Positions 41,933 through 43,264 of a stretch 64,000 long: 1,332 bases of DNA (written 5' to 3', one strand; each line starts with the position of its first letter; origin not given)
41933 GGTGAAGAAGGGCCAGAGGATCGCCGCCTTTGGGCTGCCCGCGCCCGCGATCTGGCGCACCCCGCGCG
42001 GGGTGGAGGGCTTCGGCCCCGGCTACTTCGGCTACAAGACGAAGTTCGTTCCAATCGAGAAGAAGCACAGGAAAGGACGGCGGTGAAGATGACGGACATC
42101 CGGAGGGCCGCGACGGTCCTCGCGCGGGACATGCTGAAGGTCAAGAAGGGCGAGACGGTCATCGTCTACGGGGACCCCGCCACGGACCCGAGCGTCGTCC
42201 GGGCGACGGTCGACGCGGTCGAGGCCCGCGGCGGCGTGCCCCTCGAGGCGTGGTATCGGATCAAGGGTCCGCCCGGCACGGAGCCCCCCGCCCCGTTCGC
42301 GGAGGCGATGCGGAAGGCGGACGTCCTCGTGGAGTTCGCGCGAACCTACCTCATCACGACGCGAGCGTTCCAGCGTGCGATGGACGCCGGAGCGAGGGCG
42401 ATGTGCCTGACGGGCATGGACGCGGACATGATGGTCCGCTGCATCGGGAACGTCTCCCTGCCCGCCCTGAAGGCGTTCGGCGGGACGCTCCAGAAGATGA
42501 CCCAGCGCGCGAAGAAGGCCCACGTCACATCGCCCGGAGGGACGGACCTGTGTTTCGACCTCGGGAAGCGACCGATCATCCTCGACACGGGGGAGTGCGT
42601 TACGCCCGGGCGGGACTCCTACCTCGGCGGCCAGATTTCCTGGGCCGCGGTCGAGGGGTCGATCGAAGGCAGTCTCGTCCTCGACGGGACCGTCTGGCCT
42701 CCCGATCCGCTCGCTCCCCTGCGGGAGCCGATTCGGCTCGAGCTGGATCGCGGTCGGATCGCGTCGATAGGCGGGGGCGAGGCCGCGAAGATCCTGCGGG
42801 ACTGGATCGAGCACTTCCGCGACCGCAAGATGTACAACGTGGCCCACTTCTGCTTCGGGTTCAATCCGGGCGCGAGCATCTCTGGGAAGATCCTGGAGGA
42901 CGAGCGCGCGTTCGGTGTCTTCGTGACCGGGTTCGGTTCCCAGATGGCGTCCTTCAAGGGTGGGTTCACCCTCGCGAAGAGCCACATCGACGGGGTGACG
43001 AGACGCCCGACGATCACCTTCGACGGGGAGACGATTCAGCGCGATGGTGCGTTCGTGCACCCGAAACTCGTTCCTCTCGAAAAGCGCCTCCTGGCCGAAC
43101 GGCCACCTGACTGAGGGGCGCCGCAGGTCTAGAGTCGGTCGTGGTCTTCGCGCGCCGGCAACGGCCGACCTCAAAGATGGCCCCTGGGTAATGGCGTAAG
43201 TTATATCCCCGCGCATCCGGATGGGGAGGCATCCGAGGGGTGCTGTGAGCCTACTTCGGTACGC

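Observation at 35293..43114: Seven-gene importer + DUF917 + NicX-like operon: candidate new archaeal heterocycle-catabolism system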

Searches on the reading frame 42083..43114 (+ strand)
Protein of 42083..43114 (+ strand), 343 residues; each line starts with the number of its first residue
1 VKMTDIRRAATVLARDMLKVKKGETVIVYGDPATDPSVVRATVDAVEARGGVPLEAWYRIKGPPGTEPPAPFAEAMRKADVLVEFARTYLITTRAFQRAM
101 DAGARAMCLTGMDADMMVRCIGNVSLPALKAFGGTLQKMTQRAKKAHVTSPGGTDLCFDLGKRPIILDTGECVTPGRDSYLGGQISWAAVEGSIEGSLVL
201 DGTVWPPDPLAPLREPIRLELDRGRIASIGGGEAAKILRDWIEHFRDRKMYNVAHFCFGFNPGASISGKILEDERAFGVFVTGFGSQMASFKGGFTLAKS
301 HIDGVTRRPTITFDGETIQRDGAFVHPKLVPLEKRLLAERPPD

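Call 3: search_protein_families(library=pfam, proteins=[window:42083-43114:+])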
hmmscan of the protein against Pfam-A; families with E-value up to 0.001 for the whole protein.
window:42083-43114:+ (343 aa): 0 families

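Call 8: search_protein_families(library=pfam, proteins=[window:42089-43114:+], max_evalue=10)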
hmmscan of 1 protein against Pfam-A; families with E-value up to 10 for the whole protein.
window:42089-43114:+ (341 aa): 0 families

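Call 9: search_protein_families(library=ncbifam, proteins=[window:42089-43114:+], max_evalue=1)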
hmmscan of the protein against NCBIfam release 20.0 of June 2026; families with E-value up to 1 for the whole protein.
window:42089-43114:+ (341 aa): 1 family
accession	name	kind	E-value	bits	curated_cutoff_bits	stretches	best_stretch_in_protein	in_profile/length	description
NF007922.1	PRK10637.1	equivalog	0.095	11.6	400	1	103-149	394-440/450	siroheme synthase CysG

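Call 10: search_solved_structures(query=window:42089-43114:+, max_evalue=10, show_alignments=2)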
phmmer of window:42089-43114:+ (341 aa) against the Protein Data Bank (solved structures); distinct sequences matched with E-value up to 10: 2.
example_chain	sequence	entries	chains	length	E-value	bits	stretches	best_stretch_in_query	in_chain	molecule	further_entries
7cn3_A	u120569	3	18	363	1.5e-16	63.7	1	135-320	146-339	2,5-dihydroxypyridine 5,6-dioxygenase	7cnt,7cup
4iv9_A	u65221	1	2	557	0.77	12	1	230-302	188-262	Tryptophan 2-monooxygenase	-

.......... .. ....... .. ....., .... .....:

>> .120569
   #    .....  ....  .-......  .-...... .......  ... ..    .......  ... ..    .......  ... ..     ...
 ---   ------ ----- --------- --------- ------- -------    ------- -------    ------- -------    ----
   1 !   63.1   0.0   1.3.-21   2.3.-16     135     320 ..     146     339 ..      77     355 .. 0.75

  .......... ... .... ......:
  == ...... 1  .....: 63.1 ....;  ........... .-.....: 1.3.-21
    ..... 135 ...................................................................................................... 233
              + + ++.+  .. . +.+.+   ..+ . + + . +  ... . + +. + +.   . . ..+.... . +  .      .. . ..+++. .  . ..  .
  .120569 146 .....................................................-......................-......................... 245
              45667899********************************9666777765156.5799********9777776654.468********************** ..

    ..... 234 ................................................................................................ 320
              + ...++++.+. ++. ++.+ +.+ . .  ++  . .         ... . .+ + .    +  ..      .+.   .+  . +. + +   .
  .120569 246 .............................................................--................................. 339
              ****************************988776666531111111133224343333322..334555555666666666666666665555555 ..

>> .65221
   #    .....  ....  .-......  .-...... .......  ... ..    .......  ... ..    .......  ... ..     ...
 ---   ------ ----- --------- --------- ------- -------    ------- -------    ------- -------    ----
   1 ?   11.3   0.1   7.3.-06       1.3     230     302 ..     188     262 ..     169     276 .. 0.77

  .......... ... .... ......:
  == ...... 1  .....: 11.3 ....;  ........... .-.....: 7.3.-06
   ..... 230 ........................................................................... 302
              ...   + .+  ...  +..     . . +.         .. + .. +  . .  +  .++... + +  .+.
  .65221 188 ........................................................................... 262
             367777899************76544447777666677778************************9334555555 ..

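Call 12: find_homologous_proteins(query=window:42089-43114:+)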
Query window:42089-43114:+ (341 aa): 115 proteins with E <= 0.001 among 4584 candidates. Only proteins of 187 to 597 residues were searched: fused or split forms outside these lengths cannot appear, so this answer is no evidence that the protein stands alone or is whole; lengths 'longer' or 'shorter' looks for them.
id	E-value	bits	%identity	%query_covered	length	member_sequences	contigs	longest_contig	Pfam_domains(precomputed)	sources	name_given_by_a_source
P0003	1.8e-220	749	96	100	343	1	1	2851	PF26233.1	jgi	-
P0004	8.7e-220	747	96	100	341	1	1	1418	PF26233.1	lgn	-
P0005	1.0e-207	707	91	99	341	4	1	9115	PF26233.1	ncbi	-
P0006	1.5e-207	707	90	99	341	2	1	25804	PF26233.1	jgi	jgi:2,5-dihydroxypyridine 5,6-dioxygenase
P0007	4.0e-206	702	90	100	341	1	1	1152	PF26233.1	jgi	-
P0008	1.7e-203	693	89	99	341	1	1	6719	PF26233.1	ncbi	-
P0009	3.2e-202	689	86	100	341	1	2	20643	PF26233.1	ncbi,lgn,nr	ncbi:MAG TPA: hypothetical protein VEY12_00155 [Thermoplasmata archaeon]|nr:hypothetical protein [Th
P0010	1.4e-201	687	88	99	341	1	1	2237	PF26233.1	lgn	-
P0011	1.4e-200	684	88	99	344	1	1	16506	PF26233.1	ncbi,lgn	-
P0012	7.0e-199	678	88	99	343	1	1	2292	PF26233.1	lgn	-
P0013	1.9e-198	677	86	99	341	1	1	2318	PF26233.1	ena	-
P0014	7.3e-194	662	84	99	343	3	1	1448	PF26233.1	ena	-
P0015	1.8e-192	657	83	99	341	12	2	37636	PF26233.1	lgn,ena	-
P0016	1.7e-189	647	82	99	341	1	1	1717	PF26233.1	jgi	jgi:leucyl aminopeptidase (aminopeptidase T)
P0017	8.7e-188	642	81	99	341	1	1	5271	PF26233.1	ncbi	-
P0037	2.3e-165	568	71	99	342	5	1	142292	PF26233.1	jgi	jgi:2,5-dihydroxypyridine 5,6-dioxygenase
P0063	2.4e-80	288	43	98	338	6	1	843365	PF26233.1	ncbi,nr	ncbi:MAG: hypothetical protein NDF55_03220 [archaeon GB-1867-005]|nr:hypothetical protein [Candidatu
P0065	1.5e-77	279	42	96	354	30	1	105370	PF26233.1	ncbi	ncbi:MAG: aminopeptidase [Anaerolineae bacterium]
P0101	3.0e-53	199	37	94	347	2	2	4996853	PF26233.1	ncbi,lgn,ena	-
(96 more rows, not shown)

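Call 14: find_encoding_contigs(protein=P0037, flank=10000, max_places=2)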
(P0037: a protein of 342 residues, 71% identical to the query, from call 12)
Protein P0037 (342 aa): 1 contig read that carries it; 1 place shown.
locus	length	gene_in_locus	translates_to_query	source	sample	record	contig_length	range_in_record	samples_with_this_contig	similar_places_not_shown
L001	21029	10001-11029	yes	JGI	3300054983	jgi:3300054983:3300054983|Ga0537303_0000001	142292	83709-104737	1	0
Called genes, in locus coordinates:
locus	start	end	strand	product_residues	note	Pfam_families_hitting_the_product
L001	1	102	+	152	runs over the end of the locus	PF00160:Pro_isomerase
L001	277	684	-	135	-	-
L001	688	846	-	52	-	-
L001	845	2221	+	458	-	PF20628:Dyp_perox_C (weak)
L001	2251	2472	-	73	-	-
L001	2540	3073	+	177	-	-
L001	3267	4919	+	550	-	PF00496:SBP_bac_5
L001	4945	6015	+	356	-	PF19300:BPD_transp_1_N, PF00528:BPD_transp_1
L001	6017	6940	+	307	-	PF12911:OppC_N, PF00528:BPD_transp_1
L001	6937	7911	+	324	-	PF00005:ABC_tran, PF13304:AAA_21 (weak), PF08352:oligo_HPY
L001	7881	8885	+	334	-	PF00005:ABC_tran, PF13304:AAA_21, PF08352:oligo_HPY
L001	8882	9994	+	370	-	PF06032:S-Me-THD_N, PF20906:S-Me-THD_C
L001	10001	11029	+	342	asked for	PF26233:NicX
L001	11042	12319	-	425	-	PF12832:MFS_1_like, PF13347:MFS_2 (faint), PF07690:MFS_1, PF00083:Sugar_tr, PF12832:MFS_1_like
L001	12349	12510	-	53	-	-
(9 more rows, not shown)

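Call 15: find_encoding_contigs(protein=P0063, flank=10000, max_places=1)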
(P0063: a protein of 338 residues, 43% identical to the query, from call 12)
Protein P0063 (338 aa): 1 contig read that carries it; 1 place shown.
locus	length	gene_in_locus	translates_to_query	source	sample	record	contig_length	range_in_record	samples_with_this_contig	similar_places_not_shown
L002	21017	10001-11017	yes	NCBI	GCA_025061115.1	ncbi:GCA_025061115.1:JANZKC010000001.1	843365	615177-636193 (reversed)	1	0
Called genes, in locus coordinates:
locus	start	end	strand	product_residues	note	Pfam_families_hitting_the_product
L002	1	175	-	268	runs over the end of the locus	PF00733:Asn_synthase, PF02540:NAD_synthase (weak)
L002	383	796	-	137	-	PF22636:FlK, PF03061:4HBT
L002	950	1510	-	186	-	PF20720:nSTAND3 (faint), PF24883:NPHP3_N (weak), PF01583:APS_kinase, PF03266:NTPase_1 (weak), PF08433:KTI12, PF13238:AAA_18, PF13671:AAA_33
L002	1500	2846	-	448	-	PF01663:Phosphodiest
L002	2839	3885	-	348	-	PF01368:DHH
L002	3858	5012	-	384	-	PF14306:PUA_2, PF01747:ATP-sulfurylase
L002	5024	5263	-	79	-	-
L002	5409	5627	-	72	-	-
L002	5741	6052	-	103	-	-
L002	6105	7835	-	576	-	-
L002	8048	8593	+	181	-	-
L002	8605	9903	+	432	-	PF01835:MG2 (faint), PF05688:BIg21 (faint), PF10670:DUF4198 (faint), PF09134:Invasin_D3 (faint), PF02369:Big_1, PF02369:Big_1, PF16640:Big_3_5 (weak), PF13620:CarboxypepD_reg (weak), +2 more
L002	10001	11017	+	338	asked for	PF26233:NicX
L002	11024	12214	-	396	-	PF03702:AnmK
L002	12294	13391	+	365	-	PF00144:Beta-lactamase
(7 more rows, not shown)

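Call 16: find_encoding_contigs(protein=P0065, flank=10000, max_places=1)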
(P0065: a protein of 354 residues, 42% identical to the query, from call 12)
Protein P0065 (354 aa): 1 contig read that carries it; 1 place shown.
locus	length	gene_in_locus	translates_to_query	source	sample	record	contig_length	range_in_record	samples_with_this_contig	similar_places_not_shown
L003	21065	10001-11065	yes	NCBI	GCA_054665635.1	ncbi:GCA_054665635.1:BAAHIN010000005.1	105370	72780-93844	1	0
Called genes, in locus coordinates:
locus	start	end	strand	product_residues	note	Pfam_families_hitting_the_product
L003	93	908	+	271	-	PF09339:HTH_IclR, PF01047:MarR (faint), PF08279:HTH_11 (weak), PF01614:IclR_C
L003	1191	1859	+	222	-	PF01177:Asp_Glu_race, PF17645:Amdase (faint)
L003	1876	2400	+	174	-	PF00881:Nitroreductase, PF14512:TM1586_NiRdase (weak)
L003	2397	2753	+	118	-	PF19585:DUF6092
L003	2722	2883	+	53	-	-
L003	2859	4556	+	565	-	PF00496:SBP_bac_5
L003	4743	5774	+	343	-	PF19300:BPD_transp_1_N, PF00528:BPD_transp_1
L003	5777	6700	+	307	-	PF12911:OppC_N, PF00528:BPD_transp_1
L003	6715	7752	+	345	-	PF00005:ABC_tran, PF08352:oligo_HPY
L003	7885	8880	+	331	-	PF02463:SMC_N (weak), PF00005:ABC_tran, PF13304:AAA_21 (faint), PF08352:oligo_HPY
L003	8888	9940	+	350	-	PF26233:NicX, PF02073:Peptidase_M29 (weak)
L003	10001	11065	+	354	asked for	PF26233:NicX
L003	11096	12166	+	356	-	PF06032:S-Me-THD_N, PF20906:S-Me-THD_C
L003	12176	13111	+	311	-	PF06675:DUF1177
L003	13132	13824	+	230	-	PF07302:AroM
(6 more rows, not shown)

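Call 17: find_encoding_contigs(protein=P0101, flank=10000, max_places=1)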
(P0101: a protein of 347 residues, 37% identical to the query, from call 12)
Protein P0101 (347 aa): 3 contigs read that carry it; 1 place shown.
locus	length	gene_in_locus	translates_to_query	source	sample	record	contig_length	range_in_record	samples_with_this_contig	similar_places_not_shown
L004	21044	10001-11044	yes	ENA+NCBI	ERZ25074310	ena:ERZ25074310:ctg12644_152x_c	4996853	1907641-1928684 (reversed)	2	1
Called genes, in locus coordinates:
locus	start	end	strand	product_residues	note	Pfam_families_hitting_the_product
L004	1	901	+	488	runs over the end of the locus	PF01979:Amidohydro_1, PF07969:Amidohydro_3 (weak)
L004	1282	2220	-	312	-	PF00291:PALP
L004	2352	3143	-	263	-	PF00106:adh_short, PF08659:KR, PF13561:adh_short_C2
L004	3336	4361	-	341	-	PF14226:DIOX_N, PF03171:2OG-FeII_Oxy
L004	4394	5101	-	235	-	PF01470:Peptidase_C15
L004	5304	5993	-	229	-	PF00392:GntR, PF07729:FCD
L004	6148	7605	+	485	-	PF01979:Amidohydro_1, PF12890:DHOase, PF07969:Amidohydro_3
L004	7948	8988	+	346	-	PF01408:GFO_IDH_MocA, PF02894:GFO_IDH_MocA_C, PF22725:GFO_IDH_MocA_C3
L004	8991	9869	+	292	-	PF04909:Amidohydro_2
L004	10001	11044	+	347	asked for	PF26233:NicX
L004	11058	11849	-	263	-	PF00106:adh_short, PF08659:KR, PF13561:adh_short_C2, PF23441:SDR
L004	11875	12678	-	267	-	PF00528:BPD_transp_1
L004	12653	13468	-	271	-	PF00528:BPD_transp_1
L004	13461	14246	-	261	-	PF00005:ABC_tran, PF13401:AAA_22 (faint), PF13304:AAA_21 (faint)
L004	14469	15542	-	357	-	PF09084:NMT1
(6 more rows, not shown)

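Call 23: find_related_loci(query=window:42089-43114:+, collection=genome_contigs, flank=10000)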
Query window:42089-43114:+ (341 aa) in genome_contigs; peptide patterns used: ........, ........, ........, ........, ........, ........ (x = any residue, [..] = any of these).
116 stretches matched a pattern; 70 encode a relative of the query (tblastn E <= 1e-3); 70 distinct loci.
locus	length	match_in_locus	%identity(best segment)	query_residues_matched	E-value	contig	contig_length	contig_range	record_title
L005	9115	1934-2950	91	1-339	0e+0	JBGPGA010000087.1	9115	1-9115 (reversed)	MAG: Thermoplasmata archaeon isolate OBJ_0618_7090110_53 k141_1517341_length_9115_cov_11.0000, whole genome shotgun sequ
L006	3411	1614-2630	83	1-339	0e+0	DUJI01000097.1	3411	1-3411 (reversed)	MAG TPA_asm: Thermoplasmata archaeon isolate UBA8695 contig_20105, whole genome shotgun sequence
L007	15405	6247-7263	83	1-339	0e+0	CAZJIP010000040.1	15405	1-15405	MAG TPA_asm: uncultured Methanomassiliicoccales archaeon isolate SRP093762_co1_91 genome assembly, contig: NODE_2290_len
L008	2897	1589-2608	83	1-340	0e+0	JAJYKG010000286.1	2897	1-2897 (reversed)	MAG: Thermoplasmata archaeon isolate DBS2-1.bin2 NODE_77402_length_2897_cov_1.220217, whole genome shotgun sequence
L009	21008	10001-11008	76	3-338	8e-176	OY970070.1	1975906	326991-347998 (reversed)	MAG: uncultured Thermoplasmata archaeon isolate MFD04408.bin.c.5 genome assembly, chromosome: 1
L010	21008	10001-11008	76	3-338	1e-175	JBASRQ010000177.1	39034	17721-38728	MAG: Thermoplasmata archaeon isolate MFD13565_ilm_asm_bin2 k127_91588, whole genome shotgun sequence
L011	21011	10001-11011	72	3-339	4e-171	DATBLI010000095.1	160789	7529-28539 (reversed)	MAG TPA_asm: Thermoplasmata archaeon isolate SMAG_U3968 k141_1329533, whole genome shotgun sequence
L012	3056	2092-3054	73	4-324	2e-171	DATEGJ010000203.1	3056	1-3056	MAG TPA_asm: Thermoplasmata archaeon isolate SMAG_U8782 k141_300259, whole genome shotgun sequence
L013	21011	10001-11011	71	3-339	4e-162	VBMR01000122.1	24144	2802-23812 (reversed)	MAG: Methanobacteriota archaeon isolate EA_28 14_0927_05_20cm_scaffold_4264, whole genome shotgun sequence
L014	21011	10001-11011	42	3-334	6e-79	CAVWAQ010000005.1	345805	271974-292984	MAG: Candidatus Bathyarchaeota archaeon isolate MFD03726.bin.3.157 genome assembly, contig: contig_54598, whole genome s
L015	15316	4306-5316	41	3-334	6e-78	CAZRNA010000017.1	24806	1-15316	MAG TPA_asm: uncultured Candidatus Bathyarchaeia archaeon isolate SRP098346_co1_365 genome assembly, contig: NODE_1671_l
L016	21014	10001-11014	38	3-334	5e-71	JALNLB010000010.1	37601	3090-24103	MAG: Candidatus Terraquivivens ruidianensis isolate JZ-2.bins.210.201808 NODE_1771_length_37601_cov_1.623686, whole geno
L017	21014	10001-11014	38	3-334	5e-70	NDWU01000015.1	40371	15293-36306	MAG: Candidatus Terraquivivens tikiterensis isolate NZ13-MG1 contig_220_14, whole genome shotgun sequence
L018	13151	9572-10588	38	3-334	5e-67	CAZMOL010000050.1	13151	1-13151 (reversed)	MAG TPA_asm: uncultured Thermotogae bacterium isolate SRP068000_co2_8 genome assembly, contig: NODE_4708_length_13151_co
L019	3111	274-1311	36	3-334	2e-65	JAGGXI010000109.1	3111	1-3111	MAG: Candidatus Aerophobetes bacterium isolate AUK148 PB_MBMC_102_c_000000000062, whole genome shotgun sequence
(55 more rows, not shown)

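Call 33: search_dna_similar(query=window:42089-43114:+, collection=plasmids, mode=protein, max_evalue=0.001, max_rows=30)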
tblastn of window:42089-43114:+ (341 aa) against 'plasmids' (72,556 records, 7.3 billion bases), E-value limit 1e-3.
Records with a match: 211; places in all: 230; records where one place covers at least 80% of the query: 38.
Best place of each record, by identity: <60% 211.
By first word of the organism name: Rhizobium 57; Pseudosulfitobacter 39; Azospirillum 10; Burkholderia 9; Roseomonas 9; Pantoea 9; Paraburkholderia 7; Caballeronia 7; Paracoccus 6; Variovorax 5; and 30 more.
By predicted mobility (MOB-suite, as given by PLSDB): non-mobilizable 152; conjugative 50; mobilizable 9.
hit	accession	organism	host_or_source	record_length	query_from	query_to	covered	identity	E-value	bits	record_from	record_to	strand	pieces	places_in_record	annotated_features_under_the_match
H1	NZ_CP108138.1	Streptomyces sp. NBC_00184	-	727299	7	328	94%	39.9%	9e-63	223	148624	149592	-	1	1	hypothetical protein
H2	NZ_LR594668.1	Variovorax sp. SRS16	linuron-contaminated soil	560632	1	338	99%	27.4%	8e-18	92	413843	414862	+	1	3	hypothetical protein | M20 family metallopeptidase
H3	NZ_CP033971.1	Cupriavidus pauculus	Homo sapiens,clinical isolate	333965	15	340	96%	28.3%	9e-17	89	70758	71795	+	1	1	2,5-dihydroxypyridine 5,6-dioxygenase | N-carbamoylsarcosine amidohydrolase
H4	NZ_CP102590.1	Niallia taxi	-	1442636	14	322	91%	29.7%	4e-22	104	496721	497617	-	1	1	none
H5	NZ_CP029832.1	Azospirillum ramasamyi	single cell,Cow dung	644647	17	326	91%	29.5%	2e-17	91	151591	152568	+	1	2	2,5-dihydroxypyridine 5,6-dioxygenase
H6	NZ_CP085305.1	Haladaptatus pallidirubidus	cell culture,saline soil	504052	3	322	94%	28.5%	7e-27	118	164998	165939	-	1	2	aminopeptidase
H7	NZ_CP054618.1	Azospirillum oryzae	cell culture,soil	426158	17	326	91%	28.9%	7e-16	86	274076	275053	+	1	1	2,5-dihydroxypyridine 5,6-dioxygenase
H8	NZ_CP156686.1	Burkholderia stagnalis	Bacterial cells,soils collected in ...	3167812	15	339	95%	27.4%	4e-13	78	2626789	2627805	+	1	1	none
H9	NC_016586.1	Azospirillum lipoferum 4B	-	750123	17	326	91%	28.4%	1e-16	88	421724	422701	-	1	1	2,5-dihydroxypyridine 5,6-dioxygenase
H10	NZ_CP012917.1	Azospirillum brasilense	Digitaria eriantha,microbe,root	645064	17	339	95%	27.2%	2e-13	79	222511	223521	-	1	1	2,5-dihydroxypyridine 5,6-dioxygenase | isochorismatase family protein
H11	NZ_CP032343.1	Azospirillum brasilense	soil sample,Agricultural field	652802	17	339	95%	27.2%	2e-13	79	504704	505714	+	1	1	2,5-dihydroxypyridine 5,6-dioxygenase | isochorismatase family protein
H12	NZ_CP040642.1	Agrobacterium sp. T29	Single strain culture,soil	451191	2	322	94%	27.3%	8e-15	83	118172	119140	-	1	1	hypothetical protein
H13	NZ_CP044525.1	Halorussus halophilus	pure culture,marine solar saltern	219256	11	322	91%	27.9%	4e-25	113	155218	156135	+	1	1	aminopeptidase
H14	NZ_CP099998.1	Natronosalvus halobius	cell culture,sediment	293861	1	316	93%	27.4%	1e-20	100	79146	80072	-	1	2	aminopeptidase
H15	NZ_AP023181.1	Paraburkholderia sp. PGU19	Physopelta gutta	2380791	17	341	95%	26.1%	1e-10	70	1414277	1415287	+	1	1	none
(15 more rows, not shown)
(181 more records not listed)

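Call 35: get_annotated_region(hit=H1, flank=9000)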
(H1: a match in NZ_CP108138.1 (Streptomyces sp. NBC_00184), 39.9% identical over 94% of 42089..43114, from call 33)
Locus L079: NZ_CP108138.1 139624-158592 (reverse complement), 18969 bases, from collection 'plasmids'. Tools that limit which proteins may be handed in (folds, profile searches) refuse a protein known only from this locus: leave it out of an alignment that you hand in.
description: Streptomyces sp. NBC_00184 plasmid unnamed1, complete sequence
organism: Streptomyces sp. NBC_00184 (NCBI taxid 2975673)
taxonomy: Bacteria; Actinomycetota; Actinomycetes; Kitasatosporales; Streptomycetaceae; Streptomyces; Streptomyces sp. NBC 00184
host: -; source: -; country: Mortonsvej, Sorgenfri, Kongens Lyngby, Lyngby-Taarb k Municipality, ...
typing (MOB-suite, as given by PLSDB): non-mobilizable
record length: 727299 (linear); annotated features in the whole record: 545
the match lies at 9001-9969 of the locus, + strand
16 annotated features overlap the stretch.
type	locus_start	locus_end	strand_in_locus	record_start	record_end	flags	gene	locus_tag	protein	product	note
CDS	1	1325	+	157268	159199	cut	-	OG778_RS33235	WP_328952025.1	acyl-CoA dehydrogenase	GO:0006635 - fatty acid beta-oxidation [Evidence IEA]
CDS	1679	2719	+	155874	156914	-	-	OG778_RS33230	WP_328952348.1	ABC transporter substrate-binding protein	-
CDS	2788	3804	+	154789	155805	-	-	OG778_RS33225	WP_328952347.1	iron chelate uptake ABC transporter family permease subunit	-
CDS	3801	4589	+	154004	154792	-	-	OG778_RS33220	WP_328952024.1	ABC transporter ATP-binding protein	-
CDS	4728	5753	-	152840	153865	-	-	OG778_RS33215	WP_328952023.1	PRC and DUF2382 domain-containing protein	-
CDS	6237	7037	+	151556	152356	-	-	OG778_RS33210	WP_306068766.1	IclR family transcriptional regulator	GO:0006355 - regulation of DNA-templated transcription [Evidence IEA]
CDS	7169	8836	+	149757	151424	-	-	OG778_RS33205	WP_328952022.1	OPT/YSL family transporter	GO:0055085 - transmembrane transport [Evidence IEA]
CDS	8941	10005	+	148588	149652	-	-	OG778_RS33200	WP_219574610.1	hypothetical protein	-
CDS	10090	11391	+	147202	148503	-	-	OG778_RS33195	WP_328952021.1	alpha/beta fold hydrolase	-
CDS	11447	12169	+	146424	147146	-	-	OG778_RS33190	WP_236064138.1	adenosylcobinamide amidohydrolase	-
CDS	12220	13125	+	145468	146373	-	-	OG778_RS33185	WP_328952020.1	NAD(P)-dependent oxidoreductase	-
CDS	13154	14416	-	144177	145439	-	-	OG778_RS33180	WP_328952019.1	sulfite oxidase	-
CDS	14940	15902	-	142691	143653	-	-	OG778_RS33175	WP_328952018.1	RNA polymerase sigma factor SigF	-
CDS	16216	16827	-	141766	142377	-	-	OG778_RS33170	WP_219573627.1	XRE family transcriptional regulator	-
CDS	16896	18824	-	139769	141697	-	-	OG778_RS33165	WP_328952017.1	ABC transporter ATP-binding protein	-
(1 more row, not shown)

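Call 36: get_annotated_region(hit=H3, flank=6000)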
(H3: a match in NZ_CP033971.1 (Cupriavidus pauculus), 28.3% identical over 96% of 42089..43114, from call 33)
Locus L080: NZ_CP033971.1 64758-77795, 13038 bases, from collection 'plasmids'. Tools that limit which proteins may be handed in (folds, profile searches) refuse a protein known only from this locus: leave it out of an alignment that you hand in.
description: Cupriavidus pauculus strain FDAARGOS_614 plasmid unnamed2, complete sequence
organism: Cupriavidus pauculus (NCBI taxid 82633)
taxonomy: Bacteria; Pseudomonadota; Betaproteobacteria; Burkholderiales; Burkholderiaceae; Cupriavidus; Cupriavidus pauculus
host: -; source: Homo sapiens,clinical isolate; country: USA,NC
typing (MOB-suite, as given by PLSDB): conjugative; relaxase MOBH; mating-pair formation MPF_T
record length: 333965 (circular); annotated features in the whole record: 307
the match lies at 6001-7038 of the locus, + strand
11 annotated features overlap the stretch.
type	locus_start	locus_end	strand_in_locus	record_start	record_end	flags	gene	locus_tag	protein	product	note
CDS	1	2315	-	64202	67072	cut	-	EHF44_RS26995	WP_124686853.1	molybdopterin-dependent oxidoreductase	-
CDS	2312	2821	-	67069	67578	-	-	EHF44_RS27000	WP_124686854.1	(2Fe-2S)-binding protein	-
CDS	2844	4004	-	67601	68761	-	-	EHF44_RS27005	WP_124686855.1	FAD-dependent monooxygenase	-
CDS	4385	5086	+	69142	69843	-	-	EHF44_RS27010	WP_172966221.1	Asp/Glu racemase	-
CDS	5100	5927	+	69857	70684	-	-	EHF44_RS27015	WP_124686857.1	alpha/beta hydrolase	-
CDS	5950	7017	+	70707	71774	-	-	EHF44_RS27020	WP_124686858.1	2,5-dihydroxypyridine 5,6-dioxygenase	-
CDS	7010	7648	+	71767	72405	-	-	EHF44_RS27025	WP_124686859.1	N-carbamoylsarcosine amidohydrolase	-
CDS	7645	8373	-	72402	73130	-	-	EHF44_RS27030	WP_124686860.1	TetR family transcriptional regulator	-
CDS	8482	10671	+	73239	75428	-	-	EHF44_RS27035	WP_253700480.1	molybdopterin cofactor-binding domain-containing protein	-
CDS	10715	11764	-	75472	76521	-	-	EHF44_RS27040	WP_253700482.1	porin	-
CDS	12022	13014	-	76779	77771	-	-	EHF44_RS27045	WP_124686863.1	tripartite tricarboxylate transporter substrate binding protein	-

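Call 65: predict_structure(alignment_id=A1)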
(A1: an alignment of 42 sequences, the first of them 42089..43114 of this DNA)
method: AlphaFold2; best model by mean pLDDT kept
length: 341 residues; sequences in the alignment: 42
mean_pLDDT: 95.2   pTM: 0.92
mean pLDDT of the five models: 95.2, 95.2, 94.7, 94.5, 94.4
residues with pLDDT >= 90: 297; 70-90: 39; 50-70: 5; < 50: 0
segments of 3 or more residues with pLDDT < 50: none
pLDDT, mean of each block of 10 residues (from residue 1): 92 98 96 96 98 85 84 97 84 94 95 98 98 98 98 97 96 95 98 98 94 98 98 97 95 98 94 97 91 88 98 98 98 96 80
secondary structure, 60 per line:
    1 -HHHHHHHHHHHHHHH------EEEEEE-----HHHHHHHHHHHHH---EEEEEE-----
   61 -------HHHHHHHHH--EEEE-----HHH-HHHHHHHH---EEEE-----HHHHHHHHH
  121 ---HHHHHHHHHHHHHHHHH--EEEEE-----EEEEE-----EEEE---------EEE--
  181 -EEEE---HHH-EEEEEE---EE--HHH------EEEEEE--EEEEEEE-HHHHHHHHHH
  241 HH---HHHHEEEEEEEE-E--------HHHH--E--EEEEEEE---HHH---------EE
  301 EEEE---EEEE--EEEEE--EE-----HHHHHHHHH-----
elements in order: H2-16 E23-28 H34-46 E50-55 H68-76 E79-82 H92-99 E103-106 H112-120 H124-140 E143-147 E153-157 E163-166 E176-178 E182-185 E193-198 E215-220 E223-229 H231-242 H246-249 E250-257 H268-271 E277-283 E299-304 E308-311 E314-318 H328-336
